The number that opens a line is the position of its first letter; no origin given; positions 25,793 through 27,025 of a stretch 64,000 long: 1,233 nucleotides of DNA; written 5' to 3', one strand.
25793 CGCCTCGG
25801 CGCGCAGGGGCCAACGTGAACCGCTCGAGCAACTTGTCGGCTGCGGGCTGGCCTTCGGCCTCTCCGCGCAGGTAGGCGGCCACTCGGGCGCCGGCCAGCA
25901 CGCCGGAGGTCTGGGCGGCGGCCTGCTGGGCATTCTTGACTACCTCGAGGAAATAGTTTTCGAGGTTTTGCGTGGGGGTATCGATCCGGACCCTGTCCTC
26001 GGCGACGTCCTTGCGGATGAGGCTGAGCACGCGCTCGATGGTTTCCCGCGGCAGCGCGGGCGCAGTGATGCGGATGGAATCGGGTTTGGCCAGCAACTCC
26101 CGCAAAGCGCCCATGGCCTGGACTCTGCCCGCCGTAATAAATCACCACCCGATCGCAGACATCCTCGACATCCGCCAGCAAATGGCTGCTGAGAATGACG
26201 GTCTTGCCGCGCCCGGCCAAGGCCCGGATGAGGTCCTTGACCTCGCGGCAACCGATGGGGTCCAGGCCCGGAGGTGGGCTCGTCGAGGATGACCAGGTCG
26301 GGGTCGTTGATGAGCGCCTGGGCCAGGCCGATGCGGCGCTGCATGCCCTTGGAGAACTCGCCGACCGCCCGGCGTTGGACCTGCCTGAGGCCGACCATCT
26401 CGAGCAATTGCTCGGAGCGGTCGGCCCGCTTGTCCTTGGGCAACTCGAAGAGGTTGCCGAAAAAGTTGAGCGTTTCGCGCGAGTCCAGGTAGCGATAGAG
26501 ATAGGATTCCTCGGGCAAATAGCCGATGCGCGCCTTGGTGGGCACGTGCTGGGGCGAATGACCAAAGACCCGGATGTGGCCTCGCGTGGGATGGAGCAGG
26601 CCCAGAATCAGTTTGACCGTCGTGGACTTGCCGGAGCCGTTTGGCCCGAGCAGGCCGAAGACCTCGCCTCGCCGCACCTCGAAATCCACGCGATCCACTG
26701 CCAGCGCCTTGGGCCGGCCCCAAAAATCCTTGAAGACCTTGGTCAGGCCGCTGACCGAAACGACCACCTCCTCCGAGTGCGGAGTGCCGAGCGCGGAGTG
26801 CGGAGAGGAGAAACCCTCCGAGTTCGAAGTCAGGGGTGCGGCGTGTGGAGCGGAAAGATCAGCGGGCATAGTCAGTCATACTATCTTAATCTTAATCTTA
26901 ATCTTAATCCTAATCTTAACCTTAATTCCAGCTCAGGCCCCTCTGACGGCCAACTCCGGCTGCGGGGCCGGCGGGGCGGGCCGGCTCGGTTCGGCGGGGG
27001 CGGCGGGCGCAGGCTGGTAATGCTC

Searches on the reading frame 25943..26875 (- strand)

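Call 56: search_protein_families(library=pfam, proteins=[window:25943-26875:-], max_evalue=0.001)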
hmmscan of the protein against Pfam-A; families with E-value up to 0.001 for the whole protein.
window:25943-26875:- (311 aa): 2 families
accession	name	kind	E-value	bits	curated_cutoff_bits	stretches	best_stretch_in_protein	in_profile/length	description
PF00005.33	ABC_tran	-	2.8e-32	112.6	25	1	61-202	2-137/137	ABC transporter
PF13304.12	AAA_21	-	2.8e-06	28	27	0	73-93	2-22/304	AAA domain, putative AbiEii toxin, Type IV TA system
